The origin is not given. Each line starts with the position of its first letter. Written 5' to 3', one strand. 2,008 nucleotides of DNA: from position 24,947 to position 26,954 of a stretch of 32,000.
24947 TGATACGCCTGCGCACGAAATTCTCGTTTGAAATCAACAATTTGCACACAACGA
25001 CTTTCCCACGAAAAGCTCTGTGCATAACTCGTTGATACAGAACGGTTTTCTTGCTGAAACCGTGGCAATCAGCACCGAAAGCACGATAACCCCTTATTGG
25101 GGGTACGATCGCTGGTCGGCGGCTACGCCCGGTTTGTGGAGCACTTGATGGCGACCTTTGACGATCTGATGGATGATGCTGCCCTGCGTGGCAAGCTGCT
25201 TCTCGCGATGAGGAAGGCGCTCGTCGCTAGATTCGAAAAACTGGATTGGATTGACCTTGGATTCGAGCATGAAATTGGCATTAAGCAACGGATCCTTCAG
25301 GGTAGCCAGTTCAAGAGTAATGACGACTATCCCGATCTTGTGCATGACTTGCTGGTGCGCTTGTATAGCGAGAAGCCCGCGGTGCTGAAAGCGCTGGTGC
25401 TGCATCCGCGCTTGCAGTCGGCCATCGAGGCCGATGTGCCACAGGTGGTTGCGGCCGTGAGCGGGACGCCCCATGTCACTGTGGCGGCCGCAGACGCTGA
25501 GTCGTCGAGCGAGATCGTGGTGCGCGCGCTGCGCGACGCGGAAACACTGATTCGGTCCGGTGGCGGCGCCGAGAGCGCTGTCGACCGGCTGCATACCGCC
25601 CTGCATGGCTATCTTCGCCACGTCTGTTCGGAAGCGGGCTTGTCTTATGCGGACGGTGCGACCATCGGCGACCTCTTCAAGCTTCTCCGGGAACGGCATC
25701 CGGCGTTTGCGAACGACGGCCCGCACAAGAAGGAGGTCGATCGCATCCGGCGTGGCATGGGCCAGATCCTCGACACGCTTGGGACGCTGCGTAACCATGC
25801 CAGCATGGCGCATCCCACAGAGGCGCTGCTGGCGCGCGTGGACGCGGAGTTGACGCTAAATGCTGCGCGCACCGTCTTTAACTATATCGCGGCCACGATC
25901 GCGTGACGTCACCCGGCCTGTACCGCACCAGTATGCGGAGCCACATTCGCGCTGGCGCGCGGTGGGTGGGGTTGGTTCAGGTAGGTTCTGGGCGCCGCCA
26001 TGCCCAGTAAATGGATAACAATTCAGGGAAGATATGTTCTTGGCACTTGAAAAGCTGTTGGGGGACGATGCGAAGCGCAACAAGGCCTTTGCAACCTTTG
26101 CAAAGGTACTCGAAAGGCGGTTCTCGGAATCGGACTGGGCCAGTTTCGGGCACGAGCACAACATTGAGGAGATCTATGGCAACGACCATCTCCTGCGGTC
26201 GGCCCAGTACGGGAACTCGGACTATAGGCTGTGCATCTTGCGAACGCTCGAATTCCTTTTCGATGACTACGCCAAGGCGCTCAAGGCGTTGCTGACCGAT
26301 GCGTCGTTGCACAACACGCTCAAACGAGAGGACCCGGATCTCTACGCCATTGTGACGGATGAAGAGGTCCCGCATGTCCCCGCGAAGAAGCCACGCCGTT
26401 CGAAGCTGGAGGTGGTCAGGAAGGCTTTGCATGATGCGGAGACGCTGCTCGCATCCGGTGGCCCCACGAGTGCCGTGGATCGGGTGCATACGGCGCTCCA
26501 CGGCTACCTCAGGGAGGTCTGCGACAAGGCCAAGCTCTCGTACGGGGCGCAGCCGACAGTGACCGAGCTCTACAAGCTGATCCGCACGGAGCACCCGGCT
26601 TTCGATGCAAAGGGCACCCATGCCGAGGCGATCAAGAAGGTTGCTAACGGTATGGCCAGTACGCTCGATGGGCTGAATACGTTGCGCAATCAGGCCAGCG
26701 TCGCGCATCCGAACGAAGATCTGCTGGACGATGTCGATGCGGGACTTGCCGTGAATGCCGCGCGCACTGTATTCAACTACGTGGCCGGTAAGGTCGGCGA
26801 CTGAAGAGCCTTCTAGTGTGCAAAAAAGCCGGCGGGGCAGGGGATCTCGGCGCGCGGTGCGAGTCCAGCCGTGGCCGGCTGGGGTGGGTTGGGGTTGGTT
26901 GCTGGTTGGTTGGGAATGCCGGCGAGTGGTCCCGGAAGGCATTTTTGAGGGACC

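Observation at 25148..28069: HEPN-HEPN-nuclease cassette: candidate uncharacterised defence module next to the Gabija-like pair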

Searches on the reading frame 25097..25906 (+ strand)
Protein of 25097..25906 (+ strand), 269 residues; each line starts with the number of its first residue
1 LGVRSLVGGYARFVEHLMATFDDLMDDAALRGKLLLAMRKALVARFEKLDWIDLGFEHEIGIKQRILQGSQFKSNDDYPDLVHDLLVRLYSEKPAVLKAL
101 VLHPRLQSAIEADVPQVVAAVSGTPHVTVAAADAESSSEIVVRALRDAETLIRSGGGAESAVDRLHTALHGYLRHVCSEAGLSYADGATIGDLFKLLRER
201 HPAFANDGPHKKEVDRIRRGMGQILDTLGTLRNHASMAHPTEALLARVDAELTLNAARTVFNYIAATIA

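Call 3: search_protein_families(library=pfam, proteins=[window:25097-25906:+], max_evalue=0.1)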
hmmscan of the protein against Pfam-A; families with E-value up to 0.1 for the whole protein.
window:25097-25906:+ (269 aa): 4 families
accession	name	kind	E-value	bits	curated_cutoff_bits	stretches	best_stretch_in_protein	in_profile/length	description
PF18865.6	AbiJ_NTD5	-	7.3e-20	71.2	26.7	1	28-115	2-92/93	AbiJ N-terminal domain 5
PF14355.11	Abi_C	-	1.4e-15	57.6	24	1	195-264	2-81/83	Abortive infection C-terminus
PF11563.14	Protoglobin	-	0.05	14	25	0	106-179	25-77/158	Protoglobin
PF05168.19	HEPN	-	0.099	13.3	22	0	143-263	10-113/117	HEPN domain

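Call 4: search_protein_families(library=padloc, proteins=[window:25097-25906:+], max_evalue=0.1)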
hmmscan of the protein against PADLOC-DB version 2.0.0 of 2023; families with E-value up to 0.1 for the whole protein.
window:25097-25906:+ (269 aa): 1 family
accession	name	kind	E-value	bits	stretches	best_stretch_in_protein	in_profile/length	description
PDLC02347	AbiJ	-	6.8e-06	24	1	138-265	147-274/281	AbiJ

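Call 5: search_protein_families(library=ncbifam, proteins=[window:25097-25906:+], max_evalue=0.1)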
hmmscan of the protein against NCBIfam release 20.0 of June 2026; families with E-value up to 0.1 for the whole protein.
window:25097-25906:+ (269 aa): 0 families

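Call 28: find_homologous_proteins(query=window:25148-25906:+)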
Query window:25148-25906:+ (252 aa): 174 proteins with E <= 0.001 among 6540 candidates; the best 120 are listed.
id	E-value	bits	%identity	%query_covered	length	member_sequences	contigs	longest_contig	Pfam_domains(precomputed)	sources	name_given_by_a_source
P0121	1.6e-158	543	100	100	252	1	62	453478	PF14355.13,PF18865.8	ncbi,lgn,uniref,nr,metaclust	ncbi:Abortive infection protein-like C-terminal domain-containing protein (plasmid) [Cupriavidus nec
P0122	2.7e-72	261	52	100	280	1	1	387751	PF14355.13,PF18865.8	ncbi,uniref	ncbi:abortive infection family protein [Cupriavidus sp. TMH.W2]|uniref:abortive infection family pro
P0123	1.0e-68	249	50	100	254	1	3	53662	PF14355.13,PF18865.8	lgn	-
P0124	1.3e-59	220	46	100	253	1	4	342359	PF14355.13,PF18865.8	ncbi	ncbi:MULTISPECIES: abortive infection family protein [Cupriavidus]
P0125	1.0e-52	197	42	97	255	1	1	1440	PF14355.13,PF18865.8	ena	-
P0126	1.6e-51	193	41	100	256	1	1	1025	PF14355.13,PF18865.8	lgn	-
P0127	3.9e-50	189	41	97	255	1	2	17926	PF14355.13,PF18865.8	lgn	-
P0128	1.1e-49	187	42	94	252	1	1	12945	PF14355.13,PF18865.8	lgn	-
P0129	1.1e-49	187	40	99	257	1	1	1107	PF14355.13,PF18865.8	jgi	jgi:hypothetical protein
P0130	2.8e-49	186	40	98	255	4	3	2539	PF14355.13,PF18865.8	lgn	-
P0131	3.8e-49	185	39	97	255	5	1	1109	PF14355.13,PF18865.8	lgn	-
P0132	7.3e-49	184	40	97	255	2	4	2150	PF14355.13,PF18865.8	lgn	-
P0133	6.2e-47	178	39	97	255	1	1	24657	PF14355.13,PF18865.8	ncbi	-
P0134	1.6e-46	177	39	100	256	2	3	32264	PF14355.13,PF18865.8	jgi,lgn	jgi:hypothetical protein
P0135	1.8e-45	173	40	94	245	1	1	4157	PF14355.13,PF18865.8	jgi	jgi:hypothetical protein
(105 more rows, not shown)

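Call 29: find_encoding_contigs(protein=P0122, flank=7000, max_places=2)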
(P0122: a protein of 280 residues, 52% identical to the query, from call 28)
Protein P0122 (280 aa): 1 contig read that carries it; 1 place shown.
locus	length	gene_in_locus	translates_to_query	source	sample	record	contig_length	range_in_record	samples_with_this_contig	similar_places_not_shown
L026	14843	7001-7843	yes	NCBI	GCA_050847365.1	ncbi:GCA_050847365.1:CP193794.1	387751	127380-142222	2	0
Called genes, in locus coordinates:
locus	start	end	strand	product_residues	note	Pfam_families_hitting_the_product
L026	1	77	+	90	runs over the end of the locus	-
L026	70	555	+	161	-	-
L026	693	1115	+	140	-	-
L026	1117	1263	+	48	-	-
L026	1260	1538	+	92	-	-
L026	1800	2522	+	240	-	-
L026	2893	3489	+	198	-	-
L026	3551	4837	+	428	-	-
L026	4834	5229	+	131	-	-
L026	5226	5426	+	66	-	-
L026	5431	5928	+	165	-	PF07799:DUF1643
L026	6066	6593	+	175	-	-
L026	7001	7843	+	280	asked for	PF18865:AbiJ_NTD5, PF14355:Abi_C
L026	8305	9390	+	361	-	-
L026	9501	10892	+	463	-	-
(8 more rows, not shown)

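Call 30: find_encoding_contigs(protein=P0123, flank=7000, max_places=2)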
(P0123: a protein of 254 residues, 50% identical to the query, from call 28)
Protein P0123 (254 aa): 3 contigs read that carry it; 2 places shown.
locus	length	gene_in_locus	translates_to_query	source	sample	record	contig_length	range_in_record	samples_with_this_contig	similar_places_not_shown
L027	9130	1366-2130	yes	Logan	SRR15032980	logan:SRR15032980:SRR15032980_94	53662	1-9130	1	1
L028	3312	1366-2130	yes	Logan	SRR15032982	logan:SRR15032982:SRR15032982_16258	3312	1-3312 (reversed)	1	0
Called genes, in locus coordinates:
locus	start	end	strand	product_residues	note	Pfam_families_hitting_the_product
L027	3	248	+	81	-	?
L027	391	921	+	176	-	-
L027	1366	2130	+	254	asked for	PF18865:AbiJ_NTD5 (weak), PF14355:Abi_C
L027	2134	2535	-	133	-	PF02661:Fic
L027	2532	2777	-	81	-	-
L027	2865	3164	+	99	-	-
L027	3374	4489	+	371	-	-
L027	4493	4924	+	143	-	-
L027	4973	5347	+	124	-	-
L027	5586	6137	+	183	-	-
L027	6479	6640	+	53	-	-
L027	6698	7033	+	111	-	-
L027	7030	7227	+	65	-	-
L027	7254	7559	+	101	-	-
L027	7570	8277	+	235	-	PF03692:CxxCxxCC (weak)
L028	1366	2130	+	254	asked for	PF18865:AbiJ_NTD5 (weak), PF14355:Abi_C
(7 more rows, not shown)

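Call 31: find_encoding_contigs(protein=P0124, flank=7000, max_places=2)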
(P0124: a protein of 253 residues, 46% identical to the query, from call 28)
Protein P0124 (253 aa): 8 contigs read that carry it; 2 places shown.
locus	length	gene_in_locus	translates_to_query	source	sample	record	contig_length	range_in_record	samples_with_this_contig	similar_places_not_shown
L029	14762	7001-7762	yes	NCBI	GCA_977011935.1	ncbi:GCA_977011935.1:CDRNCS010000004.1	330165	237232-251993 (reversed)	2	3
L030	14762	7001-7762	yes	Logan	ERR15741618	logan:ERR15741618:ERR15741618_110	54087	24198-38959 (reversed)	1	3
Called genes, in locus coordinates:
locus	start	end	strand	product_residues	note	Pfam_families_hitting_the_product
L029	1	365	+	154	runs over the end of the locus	-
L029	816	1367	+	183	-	-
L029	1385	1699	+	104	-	-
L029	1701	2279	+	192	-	-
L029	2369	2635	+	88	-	-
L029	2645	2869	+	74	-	-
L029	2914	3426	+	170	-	-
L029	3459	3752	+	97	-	-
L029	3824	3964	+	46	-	-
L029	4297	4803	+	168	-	-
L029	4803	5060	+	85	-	-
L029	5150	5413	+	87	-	-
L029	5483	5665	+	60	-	-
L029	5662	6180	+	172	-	PF07799:DUF1643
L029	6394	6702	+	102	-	-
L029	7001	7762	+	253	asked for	PF18865:AbiJ_NTD5, PF14355:Abi_C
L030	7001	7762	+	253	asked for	PF18865:AbiJ_NTD5, PF14355:Abi_C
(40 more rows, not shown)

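Call 52: search_protein_families(library=phrogs, proteins=[window:25148-25906:+], max_evalue=0.01)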
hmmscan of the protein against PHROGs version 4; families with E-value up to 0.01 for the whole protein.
window:25148-25906:+ (252 aa): 0 families

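Call 84: find_related_loci(query=A6, collection=viral_contigs, flank=6000)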
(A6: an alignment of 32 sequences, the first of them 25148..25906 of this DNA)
Query A6 (252 aa) in viral_contigs; peptide patterns used: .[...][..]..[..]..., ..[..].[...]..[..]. (x = any residue, [..] = any of these).
9 stretches matched a pattern; 2 encode a relative of the query (tblastn E <= 1e-3); 2 distinct loci.
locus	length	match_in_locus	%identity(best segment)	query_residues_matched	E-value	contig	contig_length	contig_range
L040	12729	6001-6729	38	7-247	1e-49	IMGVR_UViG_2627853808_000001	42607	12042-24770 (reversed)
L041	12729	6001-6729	38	7-247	5e-48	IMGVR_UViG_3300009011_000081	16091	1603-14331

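Call 86: find_related_loci(query=A6, collection=metagenome_contigs, flank=6000)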
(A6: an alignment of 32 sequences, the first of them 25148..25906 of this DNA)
Query A6 (252 aa) in metagenome_contigs; peptide patterns used: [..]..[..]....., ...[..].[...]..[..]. (x = any residue, [..] = any of these).
600 stretches matched a pattern (row limit reached: there are more); 539 encode a relative of the query (tblastn E <= 1e-3); the best 80 are kept; 80 distinct loci.
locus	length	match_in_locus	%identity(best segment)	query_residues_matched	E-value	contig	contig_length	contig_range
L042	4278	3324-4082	40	1-251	1e-55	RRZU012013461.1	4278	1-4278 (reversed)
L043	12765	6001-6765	39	1-252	4e-54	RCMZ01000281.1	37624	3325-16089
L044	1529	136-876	40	4-247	2e-56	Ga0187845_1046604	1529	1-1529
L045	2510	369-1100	42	7-247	4e-54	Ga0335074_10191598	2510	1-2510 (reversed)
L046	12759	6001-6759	40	3-252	1e-52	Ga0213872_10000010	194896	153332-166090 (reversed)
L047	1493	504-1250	39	4-249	3e-54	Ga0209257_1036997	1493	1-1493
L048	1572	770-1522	40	1-248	3e-54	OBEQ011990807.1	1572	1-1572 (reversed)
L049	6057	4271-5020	40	1-247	2e-51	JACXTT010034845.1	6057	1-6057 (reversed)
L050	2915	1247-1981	40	10-252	4e-51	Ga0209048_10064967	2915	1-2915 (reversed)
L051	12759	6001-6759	40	1-252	1e-57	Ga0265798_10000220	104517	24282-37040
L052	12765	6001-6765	39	1-252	1e-49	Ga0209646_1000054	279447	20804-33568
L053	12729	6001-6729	38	7-247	7e-49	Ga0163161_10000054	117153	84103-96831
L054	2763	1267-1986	40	10-247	4e-49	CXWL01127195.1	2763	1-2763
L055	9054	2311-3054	38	6-251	1e-48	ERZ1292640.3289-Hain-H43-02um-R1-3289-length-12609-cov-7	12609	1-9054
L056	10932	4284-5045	38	1-251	1e-48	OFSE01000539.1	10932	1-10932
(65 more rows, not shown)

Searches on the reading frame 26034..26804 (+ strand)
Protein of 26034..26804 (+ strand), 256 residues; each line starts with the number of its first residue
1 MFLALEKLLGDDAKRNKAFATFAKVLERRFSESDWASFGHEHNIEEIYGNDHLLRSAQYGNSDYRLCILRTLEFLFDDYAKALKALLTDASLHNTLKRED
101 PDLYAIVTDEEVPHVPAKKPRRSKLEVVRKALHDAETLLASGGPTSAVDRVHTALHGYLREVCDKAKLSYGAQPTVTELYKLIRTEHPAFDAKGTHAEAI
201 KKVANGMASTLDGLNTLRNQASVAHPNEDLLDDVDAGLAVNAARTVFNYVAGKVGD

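Call 3: search_protein_families(library=pfam, proteins=[window:26034-26804:+], max_evalue=0.1)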
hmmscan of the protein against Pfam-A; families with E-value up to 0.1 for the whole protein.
window:26034-26804:+ (256 aa): 4 families
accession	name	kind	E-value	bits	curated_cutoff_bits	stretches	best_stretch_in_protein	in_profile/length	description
PF18865.6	AbiJ_NTD5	-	2.6e-24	85.5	26.7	1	12-101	2-92/93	AbiJ N-terminal domain 5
PF14355.11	Abi_C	-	8.3e-17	61.5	24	1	181-250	2-81/83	Abortive infection C-terminus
PF13305.11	TetR_C_33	-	0.012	16.7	26.8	0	98-158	13-77/103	Tetracyclin repressor-like, C-terminal domain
PF05168.19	HEPN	-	0.074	13.7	22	0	130-250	10-114/117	HEPN domain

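Call 4: search_protein_families(library=padloc, proteins=[window:26034-26804:+], max_evalue=0.1)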
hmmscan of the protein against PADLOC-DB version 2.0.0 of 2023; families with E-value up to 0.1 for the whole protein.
window:26034-26804:+ (256 aa): 1 family
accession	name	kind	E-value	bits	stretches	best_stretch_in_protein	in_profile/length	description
PDLC02347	AbiJ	-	7.6e-08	30.4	1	104-250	127-273/281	AbiJ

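Call 5: search_protein_families(library=ncbifam, proteins=[window:26034-26804:+], max_evalue=0.1)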
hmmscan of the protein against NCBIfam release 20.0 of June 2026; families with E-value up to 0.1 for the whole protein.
window:26034-26804:+ (256 aa): 0 families

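Call 26: search_dna_similar(query=window:26040-26804:+, collection=plasmids, mode=protein, max_rows=40)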
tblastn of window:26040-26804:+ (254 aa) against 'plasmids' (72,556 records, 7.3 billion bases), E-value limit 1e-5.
Records with a match: 115; places in all: 118; records where one place covers at least 80% of the query: 95.
Best place of each record, by identity: >=99% 2; <60% 113.
By first word of the organism name: Escherichia 79; Salmonella 10; Klebsiella 6; Citrobacter 6; Comamonas 3; Enterobacter 3; Cupriavidus 2; Moellerella 2; Serratia 1; Pantoea 1; and 2 more.
By predicted mobility (MOB-suite, as given by PLSDB): conjugative 72; non-mobilizable 30; mobilizable 13.
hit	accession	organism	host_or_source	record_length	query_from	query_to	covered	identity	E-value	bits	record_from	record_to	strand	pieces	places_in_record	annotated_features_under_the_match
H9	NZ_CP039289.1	Cupriavidus necator H16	single cell,sludge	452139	1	254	100%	99.6%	4e-155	484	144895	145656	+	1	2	abortive infection family protein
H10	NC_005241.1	Cupriavidus necator H16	-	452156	1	254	100%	99.6%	4e-155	484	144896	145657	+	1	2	abortive infection family protein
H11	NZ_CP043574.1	Comamonas testosteroni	bacterial isolate,biofilm reactor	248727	6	252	97%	35.9%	9e-36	141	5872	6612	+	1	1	abortive infection family protein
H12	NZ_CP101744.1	Comamonas sp. C11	mixed culture,wastewater treatment plant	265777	6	252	97%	35.9%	9e-36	141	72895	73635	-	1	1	abortive infection family protein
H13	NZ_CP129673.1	Comamonas testosteroni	Metal working fluids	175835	6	252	97%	35.5%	2e-36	143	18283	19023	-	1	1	abortive infection family protein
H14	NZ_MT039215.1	Serratia proteamaculans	-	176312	5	248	96%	31.2%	1e-17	89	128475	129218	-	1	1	abortive infection family protein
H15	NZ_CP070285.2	Escherichia albertii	Yunnan,Bat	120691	5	248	96%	31.2%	2e-17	89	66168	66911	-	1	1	abortive infection family protein | hypothetical protein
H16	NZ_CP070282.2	Escherichia albertii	Yunnan,Bat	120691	5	248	96%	31.2%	2e-17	89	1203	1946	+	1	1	abortive infection family protein | hypothetical protein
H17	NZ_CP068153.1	Escherichia coli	-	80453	5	248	96%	31.2%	2e-17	88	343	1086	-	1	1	abortive infection family protein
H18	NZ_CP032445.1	Salmonella enterica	Bos taurus,bovine lymph node,bovine ...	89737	5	248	96%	31.2%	2e-17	88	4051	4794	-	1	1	abortive infection family protein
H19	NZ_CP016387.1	Salmonella enterica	Homo sapiens,blood culture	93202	5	248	96%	31.2%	2e-17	88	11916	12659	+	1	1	abortive infection family protein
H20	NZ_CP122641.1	Escherichia coli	Sus scrofa,feces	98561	5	248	96%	31.2%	2e-17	88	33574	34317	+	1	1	abortive infection family protein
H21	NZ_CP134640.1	Enterobacter asburiae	Larus michahellis,bacteria,cloaca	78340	5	248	96%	30.8%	3e-17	88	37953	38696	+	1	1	abortive infection family protein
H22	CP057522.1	Escherichia coli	culture,Pooled sheep faecal samples ...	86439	5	248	96%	30.5%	6e-15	81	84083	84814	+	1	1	abortive infection family protein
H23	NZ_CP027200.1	Escherichia coli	Culture,Sewage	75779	5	248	96%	30.4%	3e-14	79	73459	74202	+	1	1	abortive infection family protein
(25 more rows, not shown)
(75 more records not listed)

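Call 52: search_protein_families(library=phrogs, proteins=[window:26040-26804:+], max_evalue=0.01)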
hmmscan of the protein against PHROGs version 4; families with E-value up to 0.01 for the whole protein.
window:26040-26804:+ (254 aa): 1 family
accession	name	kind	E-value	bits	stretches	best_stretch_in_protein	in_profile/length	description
phrog_23253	-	unknown function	0.0027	18.3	0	141-225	132-216/253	-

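Call 64: get_annotated_region(hit=H11, flank=5000)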
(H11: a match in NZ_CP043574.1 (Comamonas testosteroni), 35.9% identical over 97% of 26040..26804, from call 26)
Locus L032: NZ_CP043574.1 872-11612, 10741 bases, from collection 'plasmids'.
description: Comamonas testosteroni strain R5-28 plasmid unnamed, complete sequence
organism: Comamonas testosteroni (NCBI taxid 285)
taxonomy: Bacteria; Pseudomonadota; Betaproteobacteria; Burkholderiales; Comamonadaceae; Comamonas; Comamonas testosteroni
host: -; source: bacterial isolate,biofilm reactor; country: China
typing (MOB-suite, as given by PLSDB): non-mobilizable
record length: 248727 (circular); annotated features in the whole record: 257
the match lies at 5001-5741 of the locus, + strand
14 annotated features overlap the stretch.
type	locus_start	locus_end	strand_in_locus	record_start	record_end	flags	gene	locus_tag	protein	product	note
CDS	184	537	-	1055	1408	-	-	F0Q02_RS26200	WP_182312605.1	hypothetical protein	-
CDS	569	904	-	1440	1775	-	-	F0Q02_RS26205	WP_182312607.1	hypothetical protein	-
CDS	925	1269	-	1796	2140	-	-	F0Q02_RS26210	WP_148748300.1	hypothetical protein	-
CDS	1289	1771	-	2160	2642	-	-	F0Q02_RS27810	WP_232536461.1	hypothetical protein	-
CDS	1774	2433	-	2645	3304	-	-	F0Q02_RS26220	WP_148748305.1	site-specific integrase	GO:0015074 - DNA integration [Evidence IEA]; GO:0006310 - DNA recombination [Evidence IEA]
CDS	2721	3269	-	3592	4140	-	-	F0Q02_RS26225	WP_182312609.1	GNAT family N-acetyltransferase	-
CDS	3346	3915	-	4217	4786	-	-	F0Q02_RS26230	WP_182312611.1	hypothetical protein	-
CDS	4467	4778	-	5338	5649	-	-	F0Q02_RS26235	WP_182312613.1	hypothetical protein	-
CDS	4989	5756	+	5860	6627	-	-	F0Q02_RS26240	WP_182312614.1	abortive infection family protein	-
CDS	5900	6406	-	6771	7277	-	-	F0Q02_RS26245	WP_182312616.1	hypothetical protein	-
CDS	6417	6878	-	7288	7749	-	-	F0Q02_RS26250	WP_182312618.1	hypothetical protein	-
CDS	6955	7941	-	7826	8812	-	-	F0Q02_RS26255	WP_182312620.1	hypothetical protein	-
CDS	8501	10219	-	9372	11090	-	-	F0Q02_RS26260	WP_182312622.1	hypothetical protein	-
CDS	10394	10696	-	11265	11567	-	-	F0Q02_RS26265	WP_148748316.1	hypothetical protein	-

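Call 65: get_annotated_region(hit=H20, flank=5000)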
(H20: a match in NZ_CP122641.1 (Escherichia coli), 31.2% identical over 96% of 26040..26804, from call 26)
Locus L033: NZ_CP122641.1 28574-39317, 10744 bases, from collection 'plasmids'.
description: Escherichia coli strain ETEC4085 plasmid unnamed7, complete sequence
organism: Escherichia coli (NCBI taxid 562)
taxonomy: Bacteria; Pseudomonadota; Gammaproteobacteria; Enterobacterales; Enterobacteriaceae; Escherichia; Escherichia coli
host: -; source: Sus scrofa,feces; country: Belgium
typing (MOB-suite, as given by PLSDB): conjugative; replicon IncI-gamma/K1; relaxase MOBP; mating-pair formation MPF_I
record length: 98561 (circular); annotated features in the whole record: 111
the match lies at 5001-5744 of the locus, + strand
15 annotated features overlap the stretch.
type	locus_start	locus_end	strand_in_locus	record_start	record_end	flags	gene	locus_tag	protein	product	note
CDS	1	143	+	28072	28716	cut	-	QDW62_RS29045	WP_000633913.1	division plane positioning ATPase MipZ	-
CDS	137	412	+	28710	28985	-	-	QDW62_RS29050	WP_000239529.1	hypothetical protein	-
CDS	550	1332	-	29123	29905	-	-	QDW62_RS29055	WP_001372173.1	site-specific integrase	GO:0015074 - DNA integration [Evidence IEA]; GO:0006310 - DNA recombination [Evidence IEA]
CDS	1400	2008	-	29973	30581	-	-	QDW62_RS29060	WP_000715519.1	hypothetical protein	-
CDS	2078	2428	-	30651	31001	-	-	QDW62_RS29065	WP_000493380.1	hypothetical protein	-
CDS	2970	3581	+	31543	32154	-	-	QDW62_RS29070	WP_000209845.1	DNA-binding protein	-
CDS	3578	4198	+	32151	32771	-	-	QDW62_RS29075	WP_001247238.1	hypothetical protein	-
CDS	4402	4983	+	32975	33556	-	-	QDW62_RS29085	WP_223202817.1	DUF2971 domain-containing protein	-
CDS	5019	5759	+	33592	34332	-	-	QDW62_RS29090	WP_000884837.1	abortive infection family protein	-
CDS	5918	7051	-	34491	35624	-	-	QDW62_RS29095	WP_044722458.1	DUF3800 domain-containing protein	-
CDS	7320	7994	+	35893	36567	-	-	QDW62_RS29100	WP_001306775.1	hypothetical protein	-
CDS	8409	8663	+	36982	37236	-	-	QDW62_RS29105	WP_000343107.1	hypothetical protein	-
CDS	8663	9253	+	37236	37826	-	-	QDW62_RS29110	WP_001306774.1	hypothetical protein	-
CDS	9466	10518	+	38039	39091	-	-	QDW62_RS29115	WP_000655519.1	hypothetical protein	-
CDS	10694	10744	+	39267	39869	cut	-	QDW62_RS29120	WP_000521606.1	ProQ/FINO family protein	-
